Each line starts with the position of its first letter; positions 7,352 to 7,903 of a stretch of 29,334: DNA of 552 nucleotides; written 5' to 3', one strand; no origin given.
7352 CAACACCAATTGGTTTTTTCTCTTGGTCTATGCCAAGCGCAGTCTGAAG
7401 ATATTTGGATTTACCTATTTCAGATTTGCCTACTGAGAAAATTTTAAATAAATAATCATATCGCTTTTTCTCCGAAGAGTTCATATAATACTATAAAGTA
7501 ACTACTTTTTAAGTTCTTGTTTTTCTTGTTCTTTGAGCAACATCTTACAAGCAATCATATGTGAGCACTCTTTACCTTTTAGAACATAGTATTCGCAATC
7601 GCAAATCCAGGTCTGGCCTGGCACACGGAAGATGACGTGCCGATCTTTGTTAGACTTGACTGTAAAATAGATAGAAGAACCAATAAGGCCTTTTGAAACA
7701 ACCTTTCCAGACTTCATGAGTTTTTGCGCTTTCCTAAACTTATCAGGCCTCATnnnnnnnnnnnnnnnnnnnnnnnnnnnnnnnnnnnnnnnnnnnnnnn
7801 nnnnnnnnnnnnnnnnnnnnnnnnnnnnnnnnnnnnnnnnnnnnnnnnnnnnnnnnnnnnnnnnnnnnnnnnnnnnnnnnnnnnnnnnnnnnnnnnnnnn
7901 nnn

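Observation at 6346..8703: TFB co-transcribed with a SWIM zinc-finger protein and a Rab/Ras-like GTPase plus its P-loop-dead paralog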

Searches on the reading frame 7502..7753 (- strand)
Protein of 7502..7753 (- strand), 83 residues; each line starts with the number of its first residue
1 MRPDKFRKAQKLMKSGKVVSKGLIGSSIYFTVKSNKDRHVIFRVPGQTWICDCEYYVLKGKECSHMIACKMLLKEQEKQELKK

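Call 3: search_protein_families(library=pfam, proteins=[window:7502-7753:-], max_evalue=1)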
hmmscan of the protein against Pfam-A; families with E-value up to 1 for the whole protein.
window:7502-7753:- (83 aa): 0 families

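Call 4: search_protein_families(library=ncbifam, proteins=[window:7502-7753:-], max_evalue=1)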
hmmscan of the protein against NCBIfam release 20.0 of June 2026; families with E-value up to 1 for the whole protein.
window:7502-7753:- (83 aa): 1 family
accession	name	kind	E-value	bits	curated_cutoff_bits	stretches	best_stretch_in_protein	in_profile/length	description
NF002713.0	PRK02546.1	subfamily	0.2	10.1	827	1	17-40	338-361/533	NAD(P)H-quinone oxidoreductase subunit 4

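Call 11: find_homologous_proteins(query=window:7502-7753:-)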
Query window:7502-7753:- (83 aa): 2 proteins with E <= 0.001 among 3 candidates.
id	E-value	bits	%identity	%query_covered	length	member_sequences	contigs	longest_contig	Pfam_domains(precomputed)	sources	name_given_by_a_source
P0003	3.1e-49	182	100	100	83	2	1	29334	-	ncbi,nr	ncbi:MAG: hypothetical protein GOU99_02295 [Candidatus Altiarchaeota archaeon]|nr:hypothetical prote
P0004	2.1e-39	151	84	96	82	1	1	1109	-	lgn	-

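Call 14: find_encoding_contigs(protein=P0004, flank=10000)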
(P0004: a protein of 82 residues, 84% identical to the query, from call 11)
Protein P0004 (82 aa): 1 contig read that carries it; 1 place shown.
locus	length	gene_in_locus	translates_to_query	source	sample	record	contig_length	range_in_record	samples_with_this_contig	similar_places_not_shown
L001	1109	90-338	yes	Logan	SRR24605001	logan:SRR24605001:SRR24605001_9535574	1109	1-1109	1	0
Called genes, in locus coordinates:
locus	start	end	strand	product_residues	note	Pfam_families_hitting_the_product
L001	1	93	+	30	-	?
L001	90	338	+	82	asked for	-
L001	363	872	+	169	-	-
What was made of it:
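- The order SWIM then G-domain protein is kept in L001 (call 14). One copy is lost from the locus in L001 (call 14).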

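Call 29: find_related_loci(query=A2, collection=genome_contigs, flank=6000)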
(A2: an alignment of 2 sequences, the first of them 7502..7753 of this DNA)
Query A2 (83 aa) in genome_contigs; peptide patterns used: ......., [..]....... (x = any residue, [..] = any of these).
40 stretches matched a pattern, but none encodes a relative of the query by tblastn (E <= 1e-3).

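Call 30: find_related_loci(query=A2, collection=metagenome_contigs, flank=6000)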
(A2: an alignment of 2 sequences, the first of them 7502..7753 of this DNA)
Query A2 (83 aa) in metagenome_contigs; peptide patterns used: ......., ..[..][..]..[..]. (x = any residue, [..] = any of these).
196 stretches matched a pattern, but none encodes a relative of the query by tblastn (E <= 1e-3).

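Call 57: search_protein_families(library=pfam, alignment_id=A9, max_evalue=10)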
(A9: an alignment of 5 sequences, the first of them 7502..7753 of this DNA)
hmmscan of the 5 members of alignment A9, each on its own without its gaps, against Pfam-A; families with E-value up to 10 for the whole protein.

A. member 1, window:7502-7753:- (83 aa): 0 families

B. families by the number of members that match (of 5 scanned): 2 families
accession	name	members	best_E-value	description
PF04434.22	SWIM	4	0.00051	SWIM zinc finger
PF22406.1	DdMyo7_FERM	1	0.044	DdMyo7 FERM domain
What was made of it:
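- On SWIM zinc finger (PF04434): 83-aa protein: The window's own protein gives no reported hit (calls 3, 57).
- Closest known: SWIM zinc-finger domain. Same: Stand-alone small SWIM proteins are known in prokaryotes (general knowledge; Pfam hit in call 57).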

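Call 58: search_solved_structures(query=A9, max_evalue=10, show_alignments=3)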
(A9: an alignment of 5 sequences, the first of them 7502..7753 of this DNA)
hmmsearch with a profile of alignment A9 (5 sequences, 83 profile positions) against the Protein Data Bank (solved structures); distinct sequences matched with E-value up to 10: 0.
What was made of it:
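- Tried and rejected: A profile of the SWIM family found no solved structure (call 58).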
